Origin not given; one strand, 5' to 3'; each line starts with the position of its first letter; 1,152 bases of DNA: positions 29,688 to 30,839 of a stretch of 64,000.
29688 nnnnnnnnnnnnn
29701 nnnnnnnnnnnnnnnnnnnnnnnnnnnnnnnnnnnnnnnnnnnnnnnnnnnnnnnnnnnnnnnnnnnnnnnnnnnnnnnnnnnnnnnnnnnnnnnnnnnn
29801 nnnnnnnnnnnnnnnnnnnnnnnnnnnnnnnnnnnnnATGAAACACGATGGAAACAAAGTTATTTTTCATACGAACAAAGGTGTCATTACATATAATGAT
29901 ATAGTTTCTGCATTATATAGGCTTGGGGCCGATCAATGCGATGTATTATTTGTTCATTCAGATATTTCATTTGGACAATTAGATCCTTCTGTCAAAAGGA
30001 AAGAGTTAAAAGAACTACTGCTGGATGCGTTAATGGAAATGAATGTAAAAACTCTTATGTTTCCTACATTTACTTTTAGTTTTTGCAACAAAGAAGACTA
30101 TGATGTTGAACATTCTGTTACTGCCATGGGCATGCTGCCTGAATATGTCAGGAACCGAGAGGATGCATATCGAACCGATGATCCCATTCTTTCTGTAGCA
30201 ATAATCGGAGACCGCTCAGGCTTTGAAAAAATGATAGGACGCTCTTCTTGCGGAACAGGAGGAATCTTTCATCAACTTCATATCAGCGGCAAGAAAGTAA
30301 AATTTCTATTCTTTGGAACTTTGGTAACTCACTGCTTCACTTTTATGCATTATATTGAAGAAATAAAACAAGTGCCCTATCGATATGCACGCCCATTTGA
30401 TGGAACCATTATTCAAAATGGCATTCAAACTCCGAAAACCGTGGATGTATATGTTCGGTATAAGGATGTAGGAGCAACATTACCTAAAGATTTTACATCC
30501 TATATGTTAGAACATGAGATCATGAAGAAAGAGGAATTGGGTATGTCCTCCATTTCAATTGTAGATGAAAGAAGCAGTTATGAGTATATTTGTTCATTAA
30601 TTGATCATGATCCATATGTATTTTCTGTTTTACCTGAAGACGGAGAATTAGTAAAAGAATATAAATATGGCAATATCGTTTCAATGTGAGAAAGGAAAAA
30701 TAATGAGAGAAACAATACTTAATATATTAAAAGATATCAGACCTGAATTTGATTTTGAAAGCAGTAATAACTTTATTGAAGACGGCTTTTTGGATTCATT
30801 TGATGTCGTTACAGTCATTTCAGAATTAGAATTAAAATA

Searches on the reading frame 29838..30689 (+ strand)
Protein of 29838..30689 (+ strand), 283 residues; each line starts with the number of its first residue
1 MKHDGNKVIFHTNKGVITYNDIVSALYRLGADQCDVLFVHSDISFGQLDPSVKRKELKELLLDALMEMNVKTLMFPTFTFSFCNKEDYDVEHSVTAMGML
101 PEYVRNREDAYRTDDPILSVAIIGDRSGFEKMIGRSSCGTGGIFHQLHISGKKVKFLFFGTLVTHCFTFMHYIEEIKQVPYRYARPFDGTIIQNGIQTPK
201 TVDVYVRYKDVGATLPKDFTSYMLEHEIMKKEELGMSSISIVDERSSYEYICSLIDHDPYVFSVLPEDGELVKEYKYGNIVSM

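Call 4: search_protein_families(library=pfam, proteins=[window:29838-30689:+], max_evalue=0.01)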
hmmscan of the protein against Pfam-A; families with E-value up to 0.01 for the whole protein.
window:29838-30689:+ (283 aa): 1 family
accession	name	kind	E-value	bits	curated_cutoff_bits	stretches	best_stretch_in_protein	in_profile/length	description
PF02522.19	Antibiotic_NAT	-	1.4e-20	74.4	25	1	39-251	2-227/232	Aminoglycoside 3-N-acetyltransferase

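Call 5: search_protein_families(library=ncbifam, proteins=[window:29838-30689:+], max_evalue=0.01)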
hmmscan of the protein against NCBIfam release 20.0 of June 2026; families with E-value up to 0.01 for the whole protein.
window:29838-30689:+ (283 aa): 2 families
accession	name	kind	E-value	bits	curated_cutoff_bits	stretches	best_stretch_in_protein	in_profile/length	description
NF033082.0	AAC_3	equivalog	1e-06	28.3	270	1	89-198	86-196/262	aminoglycoside 3-N-acetyltransferase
NF010157.0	PRK13636.1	equivalog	0.0023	17.1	463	1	6-87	67-149/285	cobalt transporter ATP-binding subunit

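Call 16: find_encoding_contigs(protein=window:29838-30689:+, flank=10000, max_places=6)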
Protein window:29838-30689:+ (283 aa): 8 contigs read that carry it; 3 places shown.
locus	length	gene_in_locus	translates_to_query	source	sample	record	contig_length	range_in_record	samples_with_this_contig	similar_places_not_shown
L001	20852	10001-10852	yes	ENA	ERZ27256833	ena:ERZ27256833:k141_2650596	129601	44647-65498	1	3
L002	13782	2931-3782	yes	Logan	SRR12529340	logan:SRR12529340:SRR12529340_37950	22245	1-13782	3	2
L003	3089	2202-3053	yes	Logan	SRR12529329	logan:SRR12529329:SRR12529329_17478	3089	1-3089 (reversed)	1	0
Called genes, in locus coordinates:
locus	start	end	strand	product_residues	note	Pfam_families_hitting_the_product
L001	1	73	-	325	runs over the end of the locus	PF08545:ACP_syn_III (weak), PF08541:ACP_syn_III_C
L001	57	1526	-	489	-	PF00501:AMP-binding, PF13193:AMP-binding_C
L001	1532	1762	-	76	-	-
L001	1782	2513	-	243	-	PF00106:adh_short, PF08659:KR (weak), PF13561:adh_short_C2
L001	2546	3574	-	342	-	PF08392:FAE1_CUT1_RppA (faint), PF08545:ACP_syn_III, PF08541:ACP_syn_III_C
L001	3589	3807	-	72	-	-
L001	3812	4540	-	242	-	PF00106:adh_short, PF08659:KR, PF13561:adh_short_C2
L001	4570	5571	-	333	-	-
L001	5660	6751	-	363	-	PF14659:Phage_int_SAM_3, PF00589:Phage_integrase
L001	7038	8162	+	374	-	-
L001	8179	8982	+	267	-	-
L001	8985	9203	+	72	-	PF00550:PP-binding (weak)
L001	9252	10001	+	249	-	PF00106:adh_short, PF08659:KR, PF13561:adh_short_C2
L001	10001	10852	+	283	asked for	PF02522:Antibiotic_NAT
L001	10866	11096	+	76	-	-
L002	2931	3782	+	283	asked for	PF02522:Antibiotic_NAT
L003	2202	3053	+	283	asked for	PF02522:Antibiotic_NAT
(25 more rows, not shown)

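Call 25: find_related_loci(query=window:29838-30689:+, collection=genome_contigs, flank=10000)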
Query window:29838-30689:+ (283 aa) in genome_contigs; peptide patterns used: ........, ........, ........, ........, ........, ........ (x = any residue, [..] = any of these).
35 stretches matched a pattern; 3 encode a relative of the query (tblastn E <= 1e-3); 3 distinct loci.
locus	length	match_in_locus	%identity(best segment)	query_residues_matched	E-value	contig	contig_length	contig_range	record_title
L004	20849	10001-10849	62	1-283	8e-116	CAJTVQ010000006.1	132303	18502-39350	MAG TPA_asm: uncultured Lachnospiraceae bacterium isolate MGBC119012 genome assembly, contig: MGBC119012.6, whole genome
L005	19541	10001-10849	57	1-283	4e-114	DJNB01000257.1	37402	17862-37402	MAG TPA_asm: Lachnoclostridium sp. UBA6475 UBA6475_contig_7584, whole genome shotgun sequence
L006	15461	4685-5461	35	21-278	9e-47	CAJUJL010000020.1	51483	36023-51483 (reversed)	MAG TPA_asm: uncultured Lachnospiraceae bacterium isolate MGBC140242 genome assembly, contig: MGBC140242.20, whole genom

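Call 33: search_protein_families(library=pfam, proteins=[L005:2438-3718:+, L005:3720-4463:+, L005:4476-5621:+, L005:15597-16361:+, L005:16363-17034:+, L005:17050-17751:+, L005:17764-18885:+, L005:917-2467:-, L005:11894-12706:+, L005:18916-19509:-], max_evalue=0.001)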
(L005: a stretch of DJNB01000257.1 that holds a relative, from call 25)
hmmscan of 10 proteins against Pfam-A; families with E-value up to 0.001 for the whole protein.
L005:2438-3718:+ (426 aa): 7 families
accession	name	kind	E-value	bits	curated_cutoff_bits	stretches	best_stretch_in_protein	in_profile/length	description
PF13175.12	AAA_15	-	7.8e-31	108.4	32.1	2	138-328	196-374/374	AAA ATPase domain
PF13476.12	AAA_23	-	1.7e-21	78.2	27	1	8-192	1-177/201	AAA domain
PF13304.12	AAA_21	-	7.6e-19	69.3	27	2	242-328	227-303/304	AAA domain, putative AbiEii toxin, Type IV TA system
PF02463.25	SMC_N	-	8.2e-19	68.3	40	1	5-337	1-211/220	RecF/RecN/SMC N terminal domain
PF11398.14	DUF2813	-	3.1e-05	24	21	1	4-51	1-47/372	Protein of unknown function (DUF2813)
PF00004.35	AAA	-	3.7e-05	24.6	21.2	0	30-108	2-73/131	ATPase family associated with various cellular activities (AAA)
PF13555.12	AAA_29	-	5.9e-05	23.2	27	1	6-50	1-46/61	P-loop containing region of AAA domain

L005:3720-4463:+ (247 aa): 0 families

L005:4476-5621:+ (381 aa): 3 families
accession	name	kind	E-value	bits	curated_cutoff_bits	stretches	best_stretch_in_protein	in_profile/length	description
PF00266.25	Aminotran_5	-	1e-33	117.3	21.5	1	37-300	36-302/371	Aminotransferase class-V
PF01212.27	Beta_elim_lyase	-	1e-07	32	27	1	63-242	46-237/288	Beta-eliminating lyase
PF00155.27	Aminotran_1_2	-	0.00074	19.2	19.7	0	47-175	45-185/361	Aminotransferase class I and II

L005:15597-16361:+ (254 aa): 0 families

L005:16363-17034:+ (223 aa): 2 families
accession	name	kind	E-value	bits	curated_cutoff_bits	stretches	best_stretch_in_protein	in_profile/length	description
PF00753.33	Lactamase_B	-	6.4e-16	59.3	22.7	1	17-207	9-196/196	Metallo-beta-lactamase superfamily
PF12706.13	Lactamase_B_2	-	4.1e-07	30.2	27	1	34-84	13-69/200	Beta-lactamase superfamily domain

L005:17050-17751:+ (233 aa): 2 families
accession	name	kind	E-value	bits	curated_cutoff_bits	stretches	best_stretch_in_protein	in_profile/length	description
PF00483.29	NTP_transferase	-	1.2e-11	45.1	21.2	1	6-113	2-114/245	Nucleotidyl transferase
PF12804.13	NTP_transf_3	-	1.3e-10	42.1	27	1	6-111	1-97/160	MobA-like NTP transferase domain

L005:17764-18885:+ (373 aa): 2 families
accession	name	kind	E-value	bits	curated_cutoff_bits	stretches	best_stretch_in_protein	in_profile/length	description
PF02775.26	TPP_enzyme_C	-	4e-20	72.6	21.9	1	205-341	3-150/151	Thiamine pyrophosphate enzyme, C-terminal TPP binding domain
PF02776.23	TPP_enzyme_N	-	2.7e-15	56.6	26.8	1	10-118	14-114/119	Thiamine pyrophosphate enzyme, N-terminal TPP binding domain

L005:917-2467:- (516 aa): 2 families
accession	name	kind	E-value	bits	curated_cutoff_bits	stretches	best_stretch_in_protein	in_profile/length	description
PF13714.12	PEP_mutase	-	5.5e-55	187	31.5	1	234-491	2-240/240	Phosphoenolpyruvate phosphomutase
PF01467.32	CTP_transf_like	-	5.3e-12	46.5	21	1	96-182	7-94/133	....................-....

L005:11894-12706:+ (270 aa): 0 families

L005:18916-19509:- (197 aa): 1 family
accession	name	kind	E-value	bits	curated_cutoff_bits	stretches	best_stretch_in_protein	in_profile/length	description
PF09811.14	Yae1_N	-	9.8e-05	22.4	27.5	1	117-147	1-31/39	Essential protein Yae1, N terminal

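Call 53: search_solved_structures(query=window:29838-30689:+, max_evalue=0.01)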
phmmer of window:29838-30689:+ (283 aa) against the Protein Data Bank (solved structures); distinct sequences matched with E-value up to 0.01: 0.

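Call 54: find_homologous_proteins(query=window:29838-30689:+, max_evalue=0.001)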
Query window:29838-30689:+ (283 aa): 212 proteins with E <= 0.001 among 707 candidates; the best 120 are listed.
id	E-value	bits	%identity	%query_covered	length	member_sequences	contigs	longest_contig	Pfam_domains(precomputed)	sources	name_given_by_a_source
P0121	2.8e-189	645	100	100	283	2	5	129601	PF02522.20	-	-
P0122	4.8e-123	428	66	100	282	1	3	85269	PF02522.20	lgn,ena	-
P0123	1.1e-121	423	64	100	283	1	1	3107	PF02522.20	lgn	-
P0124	3.0e-121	422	65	100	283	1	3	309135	PF02522.20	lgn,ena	-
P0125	3.7e-120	418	63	100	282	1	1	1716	PF02522.20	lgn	-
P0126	1.4e-117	410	64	100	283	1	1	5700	PF02522.20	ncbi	-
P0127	1.5e-117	410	65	100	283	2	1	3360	PF02522.20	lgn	-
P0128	4.3e-116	405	61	100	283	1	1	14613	PF02522.20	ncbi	-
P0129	2.3e-115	402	64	100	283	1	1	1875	PF02522.20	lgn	-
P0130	1.7e-113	396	63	100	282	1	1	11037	PF02522.20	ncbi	-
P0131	8.9e-112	391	63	100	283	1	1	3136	PF02522.20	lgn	-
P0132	1.7e-111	390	64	98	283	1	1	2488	PF02522.20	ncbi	-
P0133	2.8e-110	386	57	100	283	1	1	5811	PF02522.20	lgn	-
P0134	5.9e-109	381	62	100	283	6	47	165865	PF02522.20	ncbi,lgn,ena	-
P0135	9.0e-109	381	58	100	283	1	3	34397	PF02522.20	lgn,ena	-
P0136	2.6e-108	379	59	100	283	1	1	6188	PF02522.20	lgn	-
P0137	2.8e-108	379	60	99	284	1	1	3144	PF02522.20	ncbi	-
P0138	7.8e-108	378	58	100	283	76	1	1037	PF02522.20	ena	-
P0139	8.6e-108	378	60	100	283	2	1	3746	PF02522.20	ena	-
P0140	1.6e-107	377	57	100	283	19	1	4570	PF02522.20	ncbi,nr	ncbi:MAG TPA: hypothetical protein DEO89_05555 [Lachnospiraceae bacterium]|nr:hypothetical protein [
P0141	4.9e-107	375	57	100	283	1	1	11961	PF02522.20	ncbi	-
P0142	5.4e-107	375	59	100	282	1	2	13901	PF02522.20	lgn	-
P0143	1.1e-97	344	56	98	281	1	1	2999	PF02522.20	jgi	-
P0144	1.8e-93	331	60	87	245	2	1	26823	PF02522.20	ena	-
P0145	5.8e-86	306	58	80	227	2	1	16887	PF02522.20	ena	-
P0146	9.8e-71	256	46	100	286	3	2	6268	PF02522.20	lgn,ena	-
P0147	4.3e-69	251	45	98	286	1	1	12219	PF02522.20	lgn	-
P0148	3.2e-67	245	44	100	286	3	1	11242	PF02522.20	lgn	-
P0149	1.6e-65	239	42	100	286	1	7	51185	PF02522.20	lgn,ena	-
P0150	1.7e-65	239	42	100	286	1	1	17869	PF02522.20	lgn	-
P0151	3.7e-65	238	41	100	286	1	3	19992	PF02522.20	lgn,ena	-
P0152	1.3e-64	236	43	100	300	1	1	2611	PF02522.20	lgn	-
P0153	1.5e-64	236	43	100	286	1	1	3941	PF02522.20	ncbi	-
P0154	5.1e-64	234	41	100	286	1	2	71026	PF02522.20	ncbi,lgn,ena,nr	ncbi:MAG: AAC(3) family N-acetyltransferase [Lachnospiraceae bacterium]|nr:AAC(3) family N-acetyltra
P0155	7.8e-64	233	41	100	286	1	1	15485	PF02522.20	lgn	-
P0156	3.1e-63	231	41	100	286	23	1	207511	PF02522.20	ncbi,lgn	-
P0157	6.6e-63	230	43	99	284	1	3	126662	PF02522.20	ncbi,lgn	-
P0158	6.7e-63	230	43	99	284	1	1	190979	PF02522.20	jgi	-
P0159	1.1e-62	230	41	100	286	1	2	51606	PF02522.20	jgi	-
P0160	1.3e-62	229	40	100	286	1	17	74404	PF02522.20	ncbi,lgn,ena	-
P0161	2.3e-62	229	41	100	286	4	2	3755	PF02522.20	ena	-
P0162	2.8e-62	228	42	100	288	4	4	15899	PF02522.20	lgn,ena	-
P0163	4.3e-62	228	43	89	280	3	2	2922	PF02522.20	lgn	-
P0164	9.5e-62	227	41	96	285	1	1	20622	PF02522.20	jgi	jgi:aminoglycoside 3-N-acetyltransferase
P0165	3.1e-61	225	44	97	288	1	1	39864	PF02522.20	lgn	-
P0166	5.3e-61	224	41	100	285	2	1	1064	PF02522.20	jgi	jgi:aminoglycoside 3-N-acetyltransferase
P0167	6.9e-61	224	40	98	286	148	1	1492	PF02522.20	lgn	-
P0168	8.1e-61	224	40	100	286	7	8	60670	PF02522.20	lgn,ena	-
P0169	9.4e-61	223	42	97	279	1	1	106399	PF02522.20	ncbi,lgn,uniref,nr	ncbi:AAC(3) family N-acetyltransferase [Arcobacter lacus]|uniref:Aminoglycoside N(3)-acetyltransfera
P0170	1.2e-60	223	44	93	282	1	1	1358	PF02522.20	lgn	-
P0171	1.3e-60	223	42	99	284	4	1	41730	PF02522.20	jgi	-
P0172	2.9e-60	222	42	97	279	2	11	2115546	PF02522.20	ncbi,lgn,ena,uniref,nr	ncbi:AAC(3) family N-acetyltransferase [Aliarcobacter cryaerophilus]|uniref:AAC(3) family N-acetyltr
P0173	3.7e-60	221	42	97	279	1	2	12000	PF02522.20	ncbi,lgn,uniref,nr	ncbi:hypothetical protein CJ671_09755 [Aliarcobacter cryaerophilus]|uniref:Aminoglycoside N(3)-acety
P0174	4.0e-60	221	42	97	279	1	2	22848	PF02522.20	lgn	-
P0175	9.8e-60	220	41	95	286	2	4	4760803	PF02522.20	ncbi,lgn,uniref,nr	ncbi:AAC(3) family N-acetyltransferase [Lysinibacillus sp. FSL R7-0073]|uniref:AAC(3) family N-acety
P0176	1.3e-59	220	41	97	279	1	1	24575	PF02522.20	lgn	-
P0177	1.7e-59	219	42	98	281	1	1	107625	PF02522.20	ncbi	ncbi:hypothetical protein R84B8_00160 [Treponema sp. R8-4-B8]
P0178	1.9e-59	219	40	90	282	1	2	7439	PF02522.20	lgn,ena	-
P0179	2.5e-59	219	41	97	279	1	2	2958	PF02522.20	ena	-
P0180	3.8e-59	218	40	97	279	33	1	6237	PF02522.20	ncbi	-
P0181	4.5e-59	218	41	97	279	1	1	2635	PF02522.20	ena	-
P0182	4.8e-59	218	41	92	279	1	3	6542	PF02522.20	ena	-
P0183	5.1e-59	218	41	97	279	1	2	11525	PF02522.20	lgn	-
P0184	7.3e-59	217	42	97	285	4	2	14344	PF02522.20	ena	-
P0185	9.3e-59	217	41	95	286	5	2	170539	PF02522.20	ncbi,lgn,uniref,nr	ncbi:AAC(3) family N-acetyltransferase [Paenibacillus dendritiformis]|uniref:AAC(3) family N-acetylt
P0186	1.2e-58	217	40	97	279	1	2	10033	PF02522.20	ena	-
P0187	2.2e-58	216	41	99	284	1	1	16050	PF02522.20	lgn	-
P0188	2.8e-58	215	41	97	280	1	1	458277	PF02522.20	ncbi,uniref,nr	ncbi:AAC(3) family N-acetyltransferase [Desulfosporosinus sp. FKA]|uniref:AAC(3) family N-acetyltran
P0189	6.0e-58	214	41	95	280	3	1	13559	PF02522.20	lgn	-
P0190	7.1e-58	214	41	98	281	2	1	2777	PF02522.20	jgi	jgi:aminoglycoside 3-N-acetyltransferase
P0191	9.0e-58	214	41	92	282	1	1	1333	PF02522.20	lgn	-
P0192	1.1e-57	213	43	89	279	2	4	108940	PF02522.20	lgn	-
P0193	1.2e-57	213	41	89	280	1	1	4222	PF02522.20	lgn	-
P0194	1.3e-57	213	41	96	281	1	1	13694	PF02522.20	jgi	-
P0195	1.3e-57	213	41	89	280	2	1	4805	PF02522.20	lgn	-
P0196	4.2e-57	211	40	95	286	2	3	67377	PF02522.20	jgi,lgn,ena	-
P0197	4.2e-57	211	41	98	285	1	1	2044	PF02522.20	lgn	-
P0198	5.8e-57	211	40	98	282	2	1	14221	PF02522.20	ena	-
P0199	7.2e-57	211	40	100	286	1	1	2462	PF02522.20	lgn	-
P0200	1.1e-56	210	40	98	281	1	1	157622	PF02522.20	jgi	jgi:aminoglycoside 3-N-acetyltransferase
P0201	1.3e-56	210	40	95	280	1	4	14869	PF02522.20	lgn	-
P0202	1.4e-56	210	40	98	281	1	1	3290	PF02522.20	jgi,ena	-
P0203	2.4e-56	209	41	94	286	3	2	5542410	PF02522.20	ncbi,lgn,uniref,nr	ncbi:AAC(3) family N-acetyltransferase [Paenibacillus ottowii]|uniref:AAC(3) family N-acetyltransfer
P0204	2.5e-56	209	42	96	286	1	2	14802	PF02522.20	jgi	-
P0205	3.3e-56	208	42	92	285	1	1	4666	PF02522.20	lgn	-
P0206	3.5e-56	208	42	97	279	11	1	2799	PF02522.20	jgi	jgi:aminoglycoside 3-N-acetyltransferase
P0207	3.7e-56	208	40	100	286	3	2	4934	PF02522.20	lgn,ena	-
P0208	3.8e-56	208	42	93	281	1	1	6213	PF02522.20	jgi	jgi:aminoglycoside 3-N-acetyltransferase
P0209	5.8e-56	208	39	90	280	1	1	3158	PF02522.20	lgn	-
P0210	6.0e-56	208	41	98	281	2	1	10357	PF02522.20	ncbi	-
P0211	1.8e-55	206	39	95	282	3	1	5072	PF02522.20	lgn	-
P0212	2.2e-55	206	40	98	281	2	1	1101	PF02522.20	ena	-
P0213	3.2e-55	205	44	92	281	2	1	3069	PF02522.20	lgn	-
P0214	6.7e-55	204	39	91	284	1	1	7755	PF02522.20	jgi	-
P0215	7.8e-55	204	39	91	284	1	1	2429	PF02522.20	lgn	-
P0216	1.6e-54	203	41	90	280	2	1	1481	PF02522.20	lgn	-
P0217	1.9e-54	203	40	93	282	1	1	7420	PF02522.20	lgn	-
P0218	2.6e-54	202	41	94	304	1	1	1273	PF02522.20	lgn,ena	-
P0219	2.9e-54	202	38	98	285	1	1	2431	PF02522.20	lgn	-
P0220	3.3e-54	202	41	94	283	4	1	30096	PF02522.20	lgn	-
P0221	4.4e-54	201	38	100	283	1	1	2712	PF02522.20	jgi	jgi:aminoglycoside 3-N-acetyltransferase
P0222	6.2e-54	201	40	98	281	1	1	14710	PF02522.20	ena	-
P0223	9.1e-54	200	44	89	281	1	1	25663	PF02522.20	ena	-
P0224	1.2e-53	200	42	92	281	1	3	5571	PF02522.20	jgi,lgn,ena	-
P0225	1.2e-53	200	40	93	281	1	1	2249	PF02522.20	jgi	jgi:aminoglycoside 3-N-acetyltransferase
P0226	1.7e-53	200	43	91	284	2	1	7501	PF02522.20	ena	-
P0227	2.5e-53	199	40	92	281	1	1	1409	PF02522.20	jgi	-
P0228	3.0e-53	199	37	96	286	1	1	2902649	PF02522.20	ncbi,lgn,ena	-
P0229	3.6e-53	198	38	97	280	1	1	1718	PF02522.20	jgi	jgi:aminoglycoside 3-N-acetyltransferase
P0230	5.5e-53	198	39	88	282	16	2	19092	PF02522.20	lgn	-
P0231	5.7e-53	198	37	91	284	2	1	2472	PF02522.20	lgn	-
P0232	1.0e-52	197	42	89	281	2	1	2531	PF02522.20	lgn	-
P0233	1.7e-52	196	39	88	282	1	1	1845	PF02522.20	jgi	jgi:aminoglycoside 3-N-acetyltransferase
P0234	2.1e-52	196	40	89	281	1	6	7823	PF02522.20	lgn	-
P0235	2.3e-52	196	40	95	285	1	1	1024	PF02522.20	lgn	-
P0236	2.6e-52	196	41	93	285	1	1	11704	PF02522.20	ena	-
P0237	2.7e-52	196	36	100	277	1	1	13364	PF02522.20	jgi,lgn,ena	-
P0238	3.1e-52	195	40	92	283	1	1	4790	PF02522.20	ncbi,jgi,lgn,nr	ncbi:MAG: AAC(3) family N-acetyltransferase [Bacteroidales bacterium]|jgi:aminoglycoside 3-N-acetylt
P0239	4.7e-52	195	38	92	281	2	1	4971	PF02522.20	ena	-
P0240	5.2e-52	195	38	97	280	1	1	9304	PF02522.20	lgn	-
